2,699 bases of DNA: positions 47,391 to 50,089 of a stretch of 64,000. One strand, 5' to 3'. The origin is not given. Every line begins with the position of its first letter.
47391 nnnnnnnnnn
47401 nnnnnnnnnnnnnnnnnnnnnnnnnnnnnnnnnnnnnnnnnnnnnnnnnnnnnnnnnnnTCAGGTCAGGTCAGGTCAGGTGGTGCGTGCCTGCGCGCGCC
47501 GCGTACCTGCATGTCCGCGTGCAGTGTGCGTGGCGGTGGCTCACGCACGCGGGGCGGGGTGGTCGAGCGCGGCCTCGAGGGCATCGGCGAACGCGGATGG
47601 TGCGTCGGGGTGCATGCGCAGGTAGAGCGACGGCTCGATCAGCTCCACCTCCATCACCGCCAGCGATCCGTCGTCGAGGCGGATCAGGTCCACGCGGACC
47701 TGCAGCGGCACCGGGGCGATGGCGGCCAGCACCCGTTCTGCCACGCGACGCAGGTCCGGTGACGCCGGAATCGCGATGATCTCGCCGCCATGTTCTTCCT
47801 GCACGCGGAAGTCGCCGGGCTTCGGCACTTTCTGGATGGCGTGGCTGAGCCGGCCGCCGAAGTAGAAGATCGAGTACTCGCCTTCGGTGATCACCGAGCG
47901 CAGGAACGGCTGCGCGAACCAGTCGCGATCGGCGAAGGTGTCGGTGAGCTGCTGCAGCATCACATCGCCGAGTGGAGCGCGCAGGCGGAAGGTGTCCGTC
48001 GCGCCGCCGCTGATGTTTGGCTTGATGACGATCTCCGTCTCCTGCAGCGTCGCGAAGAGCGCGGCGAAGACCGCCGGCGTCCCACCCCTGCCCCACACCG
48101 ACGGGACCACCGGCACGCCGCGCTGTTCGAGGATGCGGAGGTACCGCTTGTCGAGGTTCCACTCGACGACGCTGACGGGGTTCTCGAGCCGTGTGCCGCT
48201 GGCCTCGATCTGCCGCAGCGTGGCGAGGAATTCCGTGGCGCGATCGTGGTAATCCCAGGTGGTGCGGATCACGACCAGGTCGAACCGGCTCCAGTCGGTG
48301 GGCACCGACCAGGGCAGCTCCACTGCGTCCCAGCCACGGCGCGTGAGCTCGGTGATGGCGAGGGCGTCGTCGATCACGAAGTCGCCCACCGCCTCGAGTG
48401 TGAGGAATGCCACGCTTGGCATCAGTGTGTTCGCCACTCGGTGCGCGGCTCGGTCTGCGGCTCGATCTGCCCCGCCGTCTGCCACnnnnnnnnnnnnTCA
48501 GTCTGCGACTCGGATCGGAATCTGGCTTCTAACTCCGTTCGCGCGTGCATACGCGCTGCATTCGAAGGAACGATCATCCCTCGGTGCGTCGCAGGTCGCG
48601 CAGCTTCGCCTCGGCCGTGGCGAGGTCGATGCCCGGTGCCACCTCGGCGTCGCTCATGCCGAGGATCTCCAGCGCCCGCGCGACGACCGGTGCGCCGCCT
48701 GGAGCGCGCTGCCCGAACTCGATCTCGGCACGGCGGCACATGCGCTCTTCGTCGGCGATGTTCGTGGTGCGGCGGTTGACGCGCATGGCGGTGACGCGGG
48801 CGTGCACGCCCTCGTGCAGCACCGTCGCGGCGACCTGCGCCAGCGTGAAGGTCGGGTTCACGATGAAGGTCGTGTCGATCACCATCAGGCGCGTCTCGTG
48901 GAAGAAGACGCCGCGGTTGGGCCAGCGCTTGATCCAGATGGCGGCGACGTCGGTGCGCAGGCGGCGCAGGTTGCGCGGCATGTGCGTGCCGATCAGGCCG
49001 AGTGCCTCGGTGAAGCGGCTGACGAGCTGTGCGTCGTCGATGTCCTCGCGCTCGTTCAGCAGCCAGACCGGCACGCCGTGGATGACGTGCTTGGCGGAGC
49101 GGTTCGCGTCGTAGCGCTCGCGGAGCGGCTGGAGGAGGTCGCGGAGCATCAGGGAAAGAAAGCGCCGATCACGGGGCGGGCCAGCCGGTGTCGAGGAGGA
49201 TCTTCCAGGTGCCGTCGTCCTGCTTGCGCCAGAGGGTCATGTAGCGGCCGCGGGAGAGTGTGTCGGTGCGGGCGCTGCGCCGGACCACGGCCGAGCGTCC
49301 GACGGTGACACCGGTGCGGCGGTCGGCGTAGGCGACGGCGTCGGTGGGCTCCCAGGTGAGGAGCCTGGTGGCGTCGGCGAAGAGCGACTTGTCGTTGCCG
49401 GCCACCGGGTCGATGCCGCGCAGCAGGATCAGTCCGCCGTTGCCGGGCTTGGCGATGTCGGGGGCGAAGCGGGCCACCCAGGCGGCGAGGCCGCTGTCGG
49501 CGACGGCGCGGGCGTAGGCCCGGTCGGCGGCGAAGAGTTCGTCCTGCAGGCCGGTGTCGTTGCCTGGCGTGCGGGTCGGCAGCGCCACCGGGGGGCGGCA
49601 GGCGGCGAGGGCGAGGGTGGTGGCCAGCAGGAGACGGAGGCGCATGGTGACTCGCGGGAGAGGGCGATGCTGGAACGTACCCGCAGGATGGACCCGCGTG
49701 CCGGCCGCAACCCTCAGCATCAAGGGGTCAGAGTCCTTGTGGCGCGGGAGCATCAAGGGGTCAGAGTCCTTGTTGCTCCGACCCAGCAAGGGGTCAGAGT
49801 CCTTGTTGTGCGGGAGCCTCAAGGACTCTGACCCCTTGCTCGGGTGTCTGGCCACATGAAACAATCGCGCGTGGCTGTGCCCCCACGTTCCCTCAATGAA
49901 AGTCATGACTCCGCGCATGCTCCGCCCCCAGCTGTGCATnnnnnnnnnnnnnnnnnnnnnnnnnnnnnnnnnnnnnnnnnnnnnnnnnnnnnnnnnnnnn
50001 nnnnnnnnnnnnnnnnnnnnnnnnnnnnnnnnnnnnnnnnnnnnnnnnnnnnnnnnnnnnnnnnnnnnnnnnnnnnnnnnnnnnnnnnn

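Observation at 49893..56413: A photoactive yellow protein gene is inserted, in opposite orientation, between imuB and dnaE2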

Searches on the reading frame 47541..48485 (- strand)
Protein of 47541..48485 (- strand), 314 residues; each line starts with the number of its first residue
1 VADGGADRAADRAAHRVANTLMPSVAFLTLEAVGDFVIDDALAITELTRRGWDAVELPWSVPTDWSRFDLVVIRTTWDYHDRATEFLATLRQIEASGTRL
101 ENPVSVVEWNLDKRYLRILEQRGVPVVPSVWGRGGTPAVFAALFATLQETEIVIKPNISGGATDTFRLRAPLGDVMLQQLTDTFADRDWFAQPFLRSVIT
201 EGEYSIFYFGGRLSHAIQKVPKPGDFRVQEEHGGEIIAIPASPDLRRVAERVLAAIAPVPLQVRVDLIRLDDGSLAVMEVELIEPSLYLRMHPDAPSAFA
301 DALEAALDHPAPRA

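Call 70: search_protein_families(library=pfam, proteins=[window:47541-48485:-], max_evalue=0.0001)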
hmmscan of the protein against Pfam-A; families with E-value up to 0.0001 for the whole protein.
window:47541-48485:- (314 aa): 1 family
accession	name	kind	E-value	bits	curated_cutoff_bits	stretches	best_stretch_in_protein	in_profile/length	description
PF02955.21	GSH-S_ATP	-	1.9e-05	24.6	23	1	148-254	30-137/175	Prokaryotic glutathione synthetase, ATP-grasp domain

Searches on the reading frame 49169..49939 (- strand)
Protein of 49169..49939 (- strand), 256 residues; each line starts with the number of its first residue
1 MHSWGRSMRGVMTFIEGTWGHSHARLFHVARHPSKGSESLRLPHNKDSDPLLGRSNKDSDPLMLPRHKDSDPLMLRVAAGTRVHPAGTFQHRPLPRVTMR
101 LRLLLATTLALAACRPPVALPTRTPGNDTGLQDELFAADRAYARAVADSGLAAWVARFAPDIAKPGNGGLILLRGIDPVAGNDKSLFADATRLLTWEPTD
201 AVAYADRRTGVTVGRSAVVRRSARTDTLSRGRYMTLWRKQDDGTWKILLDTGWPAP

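Call 7: search_protein_families(library=pfam, proteins=[window:49169-49939:-])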
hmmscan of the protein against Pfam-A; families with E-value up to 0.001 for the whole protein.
window:49169-49939:- (256 aa): 1 family
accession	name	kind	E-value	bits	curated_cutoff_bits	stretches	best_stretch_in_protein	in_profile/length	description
PF14534.12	DUF4440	-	8.7e-07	29.8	25.2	1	137-247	3-107/107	Domain of unknown function (DUF4440)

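Call 8: search_protein_families(library=ncbifam, proteins=[window:49169-49939:-])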
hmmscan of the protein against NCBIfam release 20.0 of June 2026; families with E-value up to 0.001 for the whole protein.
window:49169-49939:- (256 aa): 0 families
